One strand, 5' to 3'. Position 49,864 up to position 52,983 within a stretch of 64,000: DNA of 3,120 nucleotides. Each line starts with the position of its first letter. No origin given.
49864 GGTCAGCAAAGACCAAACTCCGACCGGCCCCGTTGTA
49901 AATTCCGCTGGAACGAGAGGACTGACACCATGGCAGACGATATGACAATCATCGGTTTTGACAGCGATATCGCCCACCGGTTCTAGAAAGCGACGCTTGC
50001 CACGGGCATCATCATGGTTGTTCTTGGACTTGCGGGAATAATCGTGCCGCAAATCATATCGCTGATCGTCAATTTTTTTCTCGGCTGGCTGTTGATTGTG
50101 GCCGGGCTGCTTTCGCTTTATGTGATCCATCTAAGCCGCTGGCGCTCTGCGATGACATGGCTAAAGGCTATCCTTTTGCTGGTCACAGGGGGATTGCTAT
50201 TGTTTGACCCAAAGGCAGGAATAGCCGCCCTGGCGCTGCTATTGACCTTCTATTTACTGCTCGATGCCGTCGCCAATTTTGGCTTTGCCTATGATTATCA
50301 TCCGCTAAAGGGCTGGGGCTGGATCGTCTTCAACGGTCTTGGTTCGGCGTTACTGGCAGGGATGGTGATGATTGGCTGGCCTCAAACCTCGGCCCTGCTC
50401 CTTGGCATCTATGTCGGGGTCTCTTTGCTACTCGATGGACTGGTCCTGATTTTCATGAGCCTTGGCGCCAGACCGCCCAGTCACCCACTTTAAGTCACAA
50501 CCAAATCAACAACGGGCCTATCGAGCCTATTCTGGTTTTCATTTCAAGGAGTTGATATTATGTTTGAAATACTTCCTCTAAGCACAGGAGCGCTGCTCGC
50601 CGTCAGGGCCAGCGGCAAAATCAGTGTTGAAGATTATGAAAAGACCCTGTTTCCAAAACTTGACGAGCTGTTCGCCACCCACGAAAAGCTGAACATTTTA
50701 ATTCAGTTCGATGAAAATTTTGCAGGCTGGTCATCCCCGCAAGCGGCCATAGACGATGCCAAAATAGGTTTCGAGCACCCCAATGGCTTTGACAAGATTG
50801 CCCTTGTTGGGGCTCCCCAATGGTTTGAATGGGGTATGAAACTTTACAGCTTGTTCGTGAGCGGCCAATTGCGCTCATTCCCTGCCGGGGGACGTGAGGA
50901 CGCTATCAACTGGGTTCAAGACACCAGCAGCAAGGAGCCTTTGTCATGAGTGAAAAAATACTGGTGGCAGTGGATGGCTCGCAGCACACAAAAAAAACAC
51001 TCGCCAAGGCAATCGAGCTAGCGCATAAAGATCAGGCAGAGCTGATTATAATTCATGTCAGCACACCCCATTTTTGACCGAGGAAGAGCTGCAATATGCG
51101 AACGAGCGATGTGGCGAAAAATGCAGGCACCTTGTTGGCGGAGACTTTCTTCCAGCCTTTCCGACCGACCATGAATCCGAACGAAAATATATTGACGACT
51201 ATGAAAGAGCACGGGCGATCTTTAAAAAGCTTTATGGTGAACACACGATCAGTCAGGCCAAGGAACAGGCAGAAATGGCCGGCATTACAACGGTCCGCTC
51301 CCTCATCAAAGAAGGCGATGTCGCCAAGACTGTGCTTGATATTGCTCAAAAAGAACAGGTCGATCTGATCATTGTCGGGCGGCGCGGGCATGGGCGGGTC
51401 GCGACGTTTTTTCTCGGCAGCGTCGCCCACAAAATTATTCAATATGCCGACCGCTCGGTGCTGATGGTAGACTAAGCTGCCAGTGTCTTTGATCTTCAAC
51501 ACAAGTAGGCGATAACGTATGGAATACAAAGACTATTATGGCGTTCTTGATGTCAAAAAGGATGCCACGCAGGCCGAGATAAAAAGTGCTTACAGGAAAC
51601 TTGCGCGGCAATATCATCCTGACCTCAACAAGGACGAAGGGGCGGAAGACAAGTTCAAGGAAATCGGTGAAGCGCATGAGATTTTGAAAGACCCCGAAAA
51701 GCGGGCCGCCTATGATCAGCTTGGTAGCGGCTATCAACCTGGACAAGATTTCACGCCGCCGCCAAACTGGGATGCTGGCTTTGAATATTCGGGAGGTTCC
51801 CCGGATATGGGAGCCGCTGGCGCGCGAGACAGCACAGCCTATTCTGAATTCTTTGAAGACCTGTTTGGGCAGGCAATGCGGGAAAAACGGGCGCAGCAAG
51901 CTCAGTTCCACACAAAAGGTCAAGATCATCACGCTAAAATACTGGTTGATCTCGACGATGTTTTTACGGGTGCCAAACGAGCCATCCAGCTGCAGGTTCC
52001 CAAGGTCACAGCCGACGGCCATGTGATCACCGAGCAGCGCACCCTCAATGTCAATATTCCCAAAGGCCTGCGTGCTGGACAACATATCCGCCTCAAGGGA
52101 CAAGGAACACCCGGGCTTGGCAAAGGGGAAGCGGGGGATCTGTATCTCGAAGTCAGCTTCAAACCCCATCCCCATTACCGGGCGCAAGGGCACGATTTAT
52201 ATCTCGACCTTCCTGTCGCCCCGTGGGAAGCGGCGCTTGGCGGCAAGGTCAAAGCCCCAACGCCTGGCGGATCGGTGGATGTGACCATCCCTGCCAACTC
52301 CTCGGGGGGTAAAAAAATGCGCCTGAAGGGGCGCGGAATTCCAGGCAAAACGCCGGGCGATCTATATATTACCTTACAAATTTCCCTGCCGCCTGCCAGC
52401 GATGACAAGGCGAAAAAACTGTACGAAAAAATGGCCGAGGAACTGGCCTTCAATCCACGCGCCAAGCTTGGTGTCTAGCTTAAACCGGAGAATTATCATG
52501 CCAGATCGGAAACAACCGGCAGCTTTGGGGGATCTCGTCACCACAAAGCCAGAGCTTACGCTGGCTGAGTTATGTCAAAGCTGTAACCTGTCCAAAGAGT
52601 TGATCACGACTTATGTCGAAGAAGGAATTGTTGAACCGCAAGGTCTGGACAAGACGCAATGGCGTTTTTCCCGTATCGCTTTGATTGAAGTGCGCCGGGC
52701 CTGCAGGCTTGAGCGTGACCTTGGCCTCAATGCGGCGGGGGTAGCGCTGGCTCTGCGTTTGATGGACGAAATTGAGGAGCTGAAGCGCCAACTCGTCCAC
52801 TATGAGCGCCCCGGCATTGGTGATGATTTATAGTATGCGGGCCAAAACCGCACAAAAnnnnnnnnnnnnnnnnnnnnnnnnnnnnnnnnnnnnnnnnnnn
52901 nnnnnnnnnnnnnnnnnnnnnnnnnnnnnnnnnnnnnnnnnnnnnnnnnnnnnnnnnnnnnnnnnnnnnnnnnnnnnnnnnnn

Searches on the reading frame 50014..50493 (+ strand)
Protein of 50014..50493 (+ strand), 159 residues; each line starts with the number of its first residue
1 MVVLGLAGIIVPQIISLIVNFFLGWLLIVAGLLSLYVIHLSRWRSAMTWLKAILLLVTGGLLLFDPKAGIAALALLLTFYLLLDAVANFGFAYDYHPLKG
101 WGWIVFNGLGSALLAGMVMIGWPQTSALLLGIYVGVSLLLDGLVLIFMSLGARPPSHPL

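Call 111: search_protein_families(library=pfam, proteins=[window:50014-50493:+], max_evalue=0.001)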
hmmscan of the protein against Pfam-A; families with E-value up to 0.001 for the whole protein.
window:50014-50493:+ (159 aa): 1 family
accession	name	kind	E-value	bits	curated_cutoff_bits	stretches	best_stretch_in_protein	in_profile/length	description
PF03729.18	DUF308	-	1.1e-14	54.8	25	3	1-64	6-73/73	Short repeat of unknown function (DUF308)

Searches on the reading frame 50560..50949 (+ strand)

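Call 111: search_protein_families(library=pfam, proteins=[window:50560-50949:+], max_evalue=0.001)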
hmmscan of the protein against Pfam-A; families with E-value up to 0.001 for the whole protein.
window:50560-50949:+ (129 aa): 1 family
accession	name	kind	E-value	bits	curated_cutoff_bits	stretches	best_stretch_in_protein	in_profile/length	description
PF11964.13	SpoIIAA-like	-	6.4e-26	91.6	25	1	12-120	1-106/106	SpoIIAA-like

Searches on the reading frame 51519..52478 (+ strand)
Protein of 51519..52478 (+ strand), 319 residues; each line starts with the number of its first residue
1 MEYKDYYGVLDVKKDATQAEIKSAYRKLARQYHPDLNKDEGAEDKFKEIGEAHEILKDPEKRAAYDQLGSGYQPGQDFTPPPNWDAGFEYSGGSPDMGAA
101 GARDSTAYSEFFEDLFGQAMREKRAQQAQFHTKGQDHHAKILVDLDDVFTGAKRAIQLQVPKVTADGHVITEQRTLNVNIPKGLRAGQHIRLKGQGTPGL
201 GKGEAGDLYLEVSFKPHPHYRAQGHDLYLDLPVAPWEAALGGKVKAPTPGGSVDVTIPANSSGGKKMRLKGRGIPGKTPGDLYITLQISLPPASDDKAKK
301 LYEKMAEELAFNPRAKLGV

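Call 70: search_protein_families(library=pfam, proteins=[window:51519-52478:+], max_evalue=0.00001)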
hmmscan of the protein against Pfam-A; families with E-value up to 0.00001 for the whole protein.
window:51519-52478:+ (319 aa): 2 families
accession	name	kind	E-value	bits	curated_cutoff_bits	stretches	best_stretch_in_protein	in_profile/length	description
PF01556.23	DnaJ_C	-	1.5e-41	142.4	26.6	1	139-291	3-152/152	DnaJ C terminal domain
PF00226.36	DnaJ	-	4.4e-28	97.6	27.8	1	5-66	1-63/63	DnaJ domain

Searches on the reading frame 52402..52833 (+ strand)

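Call 111: search_protein_families(library=pfam, proteins=[window:52402-52833:+], max_evalue=0.001)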
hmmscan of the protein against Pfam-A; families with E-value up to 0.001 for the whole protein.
window:52402-52833:+ (143 aa): 1 family
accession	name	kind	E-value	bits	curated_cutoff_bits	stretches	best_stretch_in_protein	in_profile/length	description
PF13591.12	MerR_2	-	1.8e-20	73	29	1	52-131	1-79/84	MerR HTH family regulatory protein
